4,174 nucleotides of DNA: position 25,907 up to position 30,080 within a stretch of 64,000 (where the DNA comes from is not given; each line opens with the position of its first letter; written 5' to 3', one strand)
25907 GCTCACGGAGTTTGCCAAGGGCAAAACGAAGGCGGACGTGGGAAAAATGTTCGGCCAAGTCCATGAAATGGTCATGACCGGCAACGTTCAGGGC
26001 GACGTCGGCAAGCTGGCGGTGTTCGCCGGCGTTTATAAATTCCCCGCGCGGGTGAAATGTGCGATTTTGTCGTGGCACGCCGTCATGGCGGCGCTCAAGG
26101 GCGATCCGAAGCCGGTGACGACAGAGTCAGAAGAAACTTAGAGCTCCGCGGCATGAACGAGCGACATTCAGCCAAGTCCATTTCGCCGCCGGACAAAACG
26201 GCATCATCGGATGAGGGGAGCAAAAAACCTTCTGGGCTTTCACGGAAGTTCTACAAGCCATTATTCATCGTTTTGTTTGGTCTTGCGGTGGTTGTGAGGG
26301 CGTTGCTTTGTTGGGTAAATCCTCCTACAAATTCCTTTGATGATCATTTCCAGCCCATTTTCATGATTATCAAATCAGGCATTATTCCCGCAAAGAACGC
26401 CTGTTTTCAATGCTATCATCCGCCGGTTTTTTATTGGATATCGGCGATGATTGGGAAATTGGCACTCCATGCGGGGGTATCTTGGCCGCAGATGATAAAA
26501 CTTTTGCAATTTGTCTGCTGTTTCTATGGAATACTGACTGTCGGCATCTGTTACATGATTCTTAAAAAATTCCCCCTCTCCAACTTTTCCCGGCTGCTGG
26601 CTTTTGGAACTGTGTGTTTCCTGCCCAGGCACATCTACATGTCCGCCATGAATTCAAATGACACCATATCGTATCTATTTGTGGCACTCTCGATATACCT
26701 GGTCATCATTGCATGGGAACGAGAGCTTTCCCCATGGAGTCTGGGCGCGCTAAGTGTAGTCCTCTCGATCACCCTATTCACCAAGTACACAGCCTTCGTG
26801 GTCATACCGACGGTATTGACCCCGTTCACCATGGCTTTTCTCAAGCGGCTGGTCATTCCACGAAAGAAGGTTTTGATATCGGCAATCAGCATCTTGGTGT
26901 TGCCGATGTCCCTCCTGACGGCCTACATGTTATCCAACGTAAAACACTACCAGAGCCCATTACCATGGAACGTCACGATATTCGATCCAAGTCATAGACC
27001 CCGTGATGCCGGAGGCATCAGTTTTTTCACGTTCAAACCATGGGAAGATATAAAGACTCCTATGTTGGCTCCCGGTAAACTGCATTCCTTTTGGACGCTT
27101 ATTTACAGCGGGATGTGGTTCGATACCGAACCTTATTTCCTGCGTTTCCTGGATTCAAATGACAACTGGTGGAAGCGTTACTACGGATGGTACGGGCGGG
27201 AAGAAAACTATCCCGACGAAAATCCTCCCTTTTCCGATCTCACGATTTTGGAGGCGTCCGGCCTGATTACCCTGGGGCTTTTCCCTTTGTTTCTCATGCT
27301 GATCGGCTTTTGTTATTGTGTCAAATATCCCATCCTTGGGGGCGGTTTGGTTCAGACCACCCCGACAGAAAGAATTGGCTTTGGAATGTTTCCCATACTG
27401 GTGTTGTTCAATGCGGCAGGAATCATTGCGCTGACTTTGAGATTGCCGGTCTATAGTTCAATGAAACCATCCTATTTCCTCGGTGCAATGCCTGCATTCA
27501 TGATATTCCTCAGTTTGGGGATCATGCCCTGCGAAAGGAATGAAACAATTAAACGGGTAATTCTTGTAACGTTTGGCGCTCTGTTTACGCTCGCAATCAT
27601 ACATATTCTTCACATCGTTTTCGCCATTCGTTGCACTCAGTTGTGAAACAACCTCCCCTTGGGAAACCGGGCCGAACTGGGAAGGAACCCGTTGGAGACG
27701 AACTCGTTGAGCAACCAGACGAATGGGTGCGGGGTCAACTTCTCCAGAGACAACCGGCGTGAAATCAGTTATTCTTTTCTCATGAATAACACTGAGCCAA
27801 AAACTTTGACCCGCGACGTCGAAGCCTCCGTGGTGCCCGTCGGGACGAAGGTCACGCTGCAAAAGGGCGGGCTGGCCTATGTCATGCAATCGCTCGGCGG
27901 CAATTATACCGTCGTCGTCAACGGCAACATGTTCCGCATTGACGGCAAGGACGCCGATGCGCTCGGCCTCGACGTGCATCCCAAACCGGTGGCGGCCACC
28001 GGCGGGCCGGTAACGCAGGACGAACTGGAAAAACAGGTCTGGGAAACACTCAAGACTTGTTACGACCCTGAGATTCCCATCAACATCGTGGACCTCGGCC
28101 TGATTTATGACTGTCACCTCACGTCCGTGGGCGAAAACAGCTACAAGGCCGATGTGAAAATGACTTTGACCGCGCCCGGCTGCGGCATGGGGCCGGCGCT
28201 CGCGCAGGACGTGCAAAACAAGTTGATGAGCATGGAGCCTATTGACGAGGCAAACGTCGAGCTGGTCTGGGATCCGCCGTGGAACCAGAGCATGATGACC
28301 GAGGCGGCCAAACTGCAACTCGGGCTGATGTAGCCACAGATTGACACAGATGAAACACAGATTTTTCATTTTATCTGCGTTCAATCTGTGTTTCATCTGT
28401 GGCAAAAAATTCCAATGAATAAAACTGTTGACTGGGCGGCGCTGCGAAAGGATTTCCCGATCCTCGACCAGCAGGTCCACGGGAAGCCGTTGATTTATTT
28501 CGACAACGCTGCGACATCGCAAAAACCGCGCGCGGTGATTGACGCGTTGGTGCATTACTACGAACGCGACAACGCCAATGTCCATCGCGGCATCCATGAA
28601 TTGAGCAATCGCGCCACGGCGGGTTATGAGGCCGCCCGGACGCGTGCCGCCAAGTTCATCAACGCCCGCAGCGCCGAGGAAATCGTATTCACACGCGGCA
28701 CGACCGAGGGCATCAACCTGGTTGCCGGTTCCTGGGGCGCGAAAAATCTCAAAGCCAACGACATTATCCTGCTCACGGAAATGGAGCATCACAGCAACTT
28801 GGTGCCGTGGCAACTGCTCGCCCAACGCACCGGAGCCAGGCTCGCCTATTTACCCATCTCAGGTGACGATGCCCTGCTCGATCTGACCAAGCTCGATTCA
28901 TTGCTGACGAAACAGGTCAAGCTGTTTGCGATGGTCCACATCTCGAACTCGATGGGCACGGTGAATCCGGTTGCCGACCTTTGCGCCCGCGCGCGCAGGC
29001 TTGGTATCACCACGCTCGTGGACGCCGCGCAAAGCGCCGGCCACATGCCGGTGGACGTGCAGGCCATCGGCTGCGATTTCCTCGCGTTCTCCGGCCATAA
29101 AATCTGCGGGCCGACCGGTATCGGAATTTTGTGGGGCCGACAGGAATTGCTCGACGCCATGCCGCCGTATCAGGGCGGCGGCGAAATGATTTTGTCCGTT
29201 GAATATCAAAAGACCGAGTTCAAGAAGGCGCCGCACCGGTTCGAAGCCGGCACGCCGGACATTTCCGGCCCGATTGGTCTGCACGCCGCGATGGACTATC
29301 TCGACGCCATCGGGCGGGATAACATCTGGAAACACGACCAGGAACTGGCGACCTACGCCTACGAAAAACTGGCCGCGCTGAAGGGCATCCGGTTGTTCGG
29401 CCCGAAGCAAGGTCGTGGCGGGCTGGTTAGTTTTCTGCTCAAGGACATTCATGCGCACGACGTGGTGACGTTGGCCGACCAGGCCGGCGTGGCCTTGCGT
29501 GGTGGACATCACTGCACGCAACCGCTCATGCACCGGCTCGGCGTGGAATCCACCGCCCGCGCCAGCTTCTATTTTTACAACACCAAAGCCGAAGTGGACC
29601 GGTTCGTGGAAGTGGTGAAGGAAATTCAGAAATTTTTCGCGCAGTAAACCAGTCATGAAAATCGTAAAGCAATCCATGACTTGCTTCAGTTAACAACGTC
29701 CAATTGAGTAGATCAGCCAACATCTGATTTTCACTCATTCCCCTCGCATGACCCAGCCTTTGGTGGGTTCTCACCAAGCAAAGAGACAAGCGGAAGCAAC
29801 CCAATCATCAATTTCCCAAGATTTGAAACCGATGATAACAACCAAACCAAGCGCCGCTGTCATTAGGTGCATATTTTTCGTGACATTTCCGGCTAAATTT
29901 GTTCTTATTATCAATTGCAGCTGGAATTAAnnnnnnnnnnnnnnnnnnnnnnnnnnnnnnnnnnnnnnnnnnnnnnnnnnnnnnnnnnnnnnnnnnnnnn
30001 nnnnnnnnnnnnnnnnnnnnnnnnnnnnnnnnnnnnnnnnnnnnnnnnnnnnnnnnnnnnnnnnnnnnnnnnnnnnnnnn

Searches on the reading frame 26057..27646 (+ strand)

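Call 7: search_protein_families(library=pfam, proteins=[window:26057-27646:+])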
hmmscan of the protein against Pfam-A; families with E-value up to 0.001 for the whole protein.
window:26057-27646:+ (529 aa): 2 families
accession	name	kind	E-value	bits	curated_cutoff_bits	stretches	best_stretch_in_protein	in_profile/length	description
PF13231.12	PMT_2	-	7.3e-07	30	26.1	1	121-282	2-154/160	Dolichyl-phosphate-mannose-protein mannosyltransferase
PF02366.24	PMT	-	4.4e-05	23.6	22.7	1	150-292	85-238/245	Dolichyl-phosphate-mannose-protein mannosyltransferase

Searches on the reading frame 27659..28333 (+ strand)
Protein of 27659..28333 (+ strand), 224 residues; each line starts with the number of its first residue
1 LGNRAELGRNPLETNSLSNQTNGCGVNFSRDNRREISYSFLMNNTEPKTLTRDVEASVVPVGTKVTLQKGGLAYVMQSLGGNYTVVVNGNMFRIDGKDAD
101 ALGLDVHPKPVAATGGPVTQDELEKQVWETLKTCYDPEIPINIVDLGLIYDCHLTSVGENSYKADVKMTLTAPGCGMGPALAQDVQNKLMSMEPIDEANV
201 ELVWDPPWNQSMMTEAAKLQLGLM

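Call 7: search_protein_families(library=pfam, proteins=[window:27659-28333:+])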
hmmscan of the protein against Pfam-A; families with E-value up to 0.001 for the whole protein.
window:27659-28333:+ (224 aa): 1 family
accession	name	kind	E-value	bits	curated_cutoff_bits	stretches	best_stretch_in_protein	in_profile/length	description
PF01883.24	FeS_assembly_P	-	2.3e-13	50.6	23.5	1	124-201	1-72/73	Iron-sulfur cluster assembly protein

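Call 25: find_encoding_contigs(protein=window:27782-28333:+, flank=10000, max_places=10)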
Protein window:27782-28333:+ (183 aa): 20 contigs read that carry it; 10 places shown.
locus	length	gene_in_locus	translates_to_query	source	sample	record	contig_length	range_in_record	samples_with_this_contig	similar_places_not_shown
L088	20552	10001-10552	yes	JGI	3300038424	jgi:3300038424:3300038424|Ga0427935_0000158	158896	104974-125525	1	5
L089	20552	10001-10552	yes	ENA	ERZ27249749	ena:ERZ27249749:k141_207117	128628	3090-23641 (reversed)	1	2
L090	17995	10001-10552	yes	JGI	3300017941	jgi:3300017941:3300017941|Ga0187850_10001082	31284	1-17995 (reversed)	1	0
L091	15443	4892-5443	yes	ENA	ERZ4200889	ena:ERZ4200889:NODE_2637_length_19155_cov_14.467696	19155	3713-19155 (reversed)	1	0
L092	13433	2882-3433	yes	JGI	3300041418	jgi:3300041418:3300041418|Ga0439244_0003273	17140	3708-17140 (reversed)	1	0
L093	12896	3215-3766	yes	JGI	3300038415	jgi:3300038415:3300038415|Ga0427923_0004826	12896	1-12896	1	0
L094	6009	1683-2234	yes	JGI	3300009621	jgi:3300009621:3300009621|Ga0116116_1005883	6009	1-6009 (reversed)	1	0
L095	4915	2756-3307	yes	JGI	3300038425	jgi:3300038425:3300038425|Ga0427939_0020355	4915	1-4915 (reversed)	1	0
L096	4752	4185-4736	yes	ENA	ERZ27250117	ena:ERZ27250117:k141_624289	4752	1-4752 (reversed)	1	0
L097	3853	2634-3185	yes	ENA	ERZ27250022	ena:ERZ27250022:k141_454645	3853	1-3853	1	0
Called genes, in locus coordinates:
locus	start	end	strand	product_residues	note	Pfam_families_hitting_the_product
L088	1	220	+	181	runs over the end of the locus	PF00041:fn3 (weak)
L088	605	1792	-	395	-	PF13528:Glyco_trans_1_3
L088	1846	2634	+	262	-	PF04794:YdjC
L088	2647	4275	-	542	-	-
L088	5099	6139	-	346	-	PF01883:FeS_assembly_P, PF00142:Fer4_NifH (weak), PF01656:CbiA, PF09140:MipZ (weak), PF10609:ParA, PF13614:AAA_31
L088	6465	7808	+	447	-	PF19295:SufBD_N, PF01458:SUFBD_core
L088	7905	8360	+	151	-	PF01592:NifU_N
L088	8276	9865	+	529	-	PF13231:PMT_2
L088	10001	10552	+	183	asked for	PF01883:FeS_assembly_P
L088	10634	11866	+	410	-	PF00266:Aminotran_5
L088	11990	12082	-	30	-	-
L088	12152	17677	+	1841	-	PF09286:Pro-kuma_activ, PF13927:Ig_3, PF13927:Ig_3, PF13385:Laminin_G_3, PF13927:Ig_3, PF07679:I-set, PF13927:Ig_3, PF13927:Ig_3, +6 more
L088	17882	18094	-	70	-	PF00793:DAHP_synth_1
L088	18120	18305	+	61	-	PF00266:Aminotran_5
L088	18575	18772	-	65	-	-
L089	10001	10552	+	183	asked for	PF01883:FeS_assembly_P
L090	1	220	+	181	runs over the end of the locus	PF00041:fn3 (weak)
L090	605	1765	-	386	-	PF13528:Glyco_trans_1_3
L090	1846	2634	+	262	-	PF04794:YdjC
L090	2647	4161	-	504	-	-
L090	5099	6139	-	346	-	PF01883:FeS_assembly_P, PF00142:Fer4_NifH (weak), PF01656:CbiA, PF09140:MipZ (weak), PF10609:ParA, PF13614:AAA_31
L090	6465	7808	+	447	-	PF19295:SufBD_N, PF01458:SUFBD_core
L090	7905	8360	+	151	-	PF01592:NifU_N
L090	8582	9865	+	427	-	PF13231:PMT_2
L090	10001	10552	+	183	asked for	PF01883:FeS_assembly_P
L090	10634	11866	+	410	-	PF00266:Aminotran_5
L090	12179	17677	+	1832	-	PF09286:Pro-kuma_activ, PF13927:Ig_3, PF13927:Ig_3, PF13385:Laminin_G_3, PF13927:Ig_3, PF07679:I-set, PF13927:Ig_3, PF13927:Ig_3, +6 more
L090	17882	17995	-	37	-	?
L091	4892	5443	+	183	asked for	PF01883:FeS_assembly_P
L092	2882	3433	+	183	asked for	PF01883:FeS_assembly_P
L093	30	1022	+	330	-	PF19295:SufBD_N (weak), PF01458:SUFBD_core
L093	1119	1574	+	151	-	PF01592:NifU_N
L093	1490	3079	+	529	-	PF13231:PMT_2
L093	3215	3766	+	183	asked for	PF01883:FeS_assembly_P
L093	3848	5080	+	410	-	PF00266:Aminotran_5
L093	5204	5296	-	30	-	-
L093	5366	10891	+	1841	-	PF09286:Pro-kuma_activ, PF13927:Ig_3, PF13927:Ig_3, PF13385:Laminin_G_3, PF13927:Ig_3, PF07679:I-set, PF13927:Ig_3, PF13927:Ig_3, +6 more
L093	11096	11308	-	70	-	PF00793:DAHP_synth_1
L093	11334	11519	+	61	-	PF00266:Aminotran_5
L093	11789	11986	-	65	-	-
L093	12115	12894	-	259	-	?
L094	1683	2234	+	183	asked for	PF01883:FeS_assembly_P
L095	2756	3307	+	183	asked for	PF01883:FeS_assembly_P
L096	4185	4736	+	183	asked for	PF01883:FeS_assembly_P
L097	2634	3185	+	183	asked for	PF01883:FeS_assembly_P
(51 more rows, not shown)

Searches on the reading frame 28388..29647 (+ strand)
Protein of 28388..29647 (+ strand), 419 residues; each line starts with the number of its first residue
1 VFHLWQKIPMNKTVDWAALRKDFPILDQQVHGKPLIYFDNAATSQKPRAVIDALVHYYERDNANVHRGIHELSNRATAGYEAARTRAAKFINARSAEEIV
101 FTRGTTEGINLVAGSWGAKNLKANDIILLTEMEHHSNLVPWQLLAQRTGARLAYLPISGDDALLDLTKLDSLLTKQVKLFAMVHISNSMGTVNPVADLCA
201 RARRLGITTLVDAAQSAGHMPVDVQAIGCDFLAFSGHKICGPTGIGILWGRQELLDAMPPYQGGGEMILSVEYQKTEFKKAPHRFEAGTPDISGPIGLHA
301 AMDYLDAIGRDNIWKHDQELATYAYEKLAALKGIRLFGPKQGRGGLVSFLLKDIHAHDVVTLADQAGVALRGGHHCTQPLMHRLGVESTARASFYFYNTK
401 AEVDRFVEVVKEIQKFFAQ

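Call 7: search_protein_families(library=pfam, proteins=[window:28388-29647:+])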
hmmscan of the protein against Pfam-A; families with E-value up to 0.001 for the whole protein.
window:28388-29647:+ (419 aa): 1 family
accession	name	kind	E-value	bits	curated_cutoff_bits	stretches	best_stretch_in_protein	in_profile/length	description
PF00266.25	Aminotran_5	-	4.3e-145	483.8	21.5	1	36-406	1-371/371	Aminotransferase class-V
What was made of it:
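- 28415..29647 (+): Full-length sufS (cysteine desulfurase, 410 aa; a GTG at 28388 gives 419 aa). It is the last gene of a SUF cluster. Pfam Aminotran_5, E = 4e-145 (call 7).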

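Call 11: find_encoding_contigs(protein=window:28388-29647:+, flank=10000, max_places=10)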
Protein window:28388-29647:+ (419 aa): no gene with exactly this product is on record in the collection.
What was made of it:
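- Tried and rejected: The sufS look-up with the 419-aa start found nothing because gene callers use the 410-aa start (call 11).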

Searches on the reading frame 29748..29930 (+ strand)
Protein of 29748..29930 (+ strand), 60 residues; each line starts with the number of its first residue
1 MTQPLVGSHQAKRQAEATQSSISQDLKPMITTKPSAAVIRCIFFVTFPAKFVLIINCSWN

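Call 19: search_protein_families(library=pfam, proteins=[window:29748-29930:+], max_evalue=1)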
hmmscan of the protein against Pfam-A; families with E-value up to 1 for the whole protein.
window:29748-29930:+ (60 aa): 1 family
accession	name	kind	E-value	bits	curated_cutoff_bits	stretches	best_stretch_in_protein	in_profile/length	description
PF11255.13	DUF3054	-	0.12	13.2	25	1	2-55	42-95/110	Protein of unknown function (DUF3054)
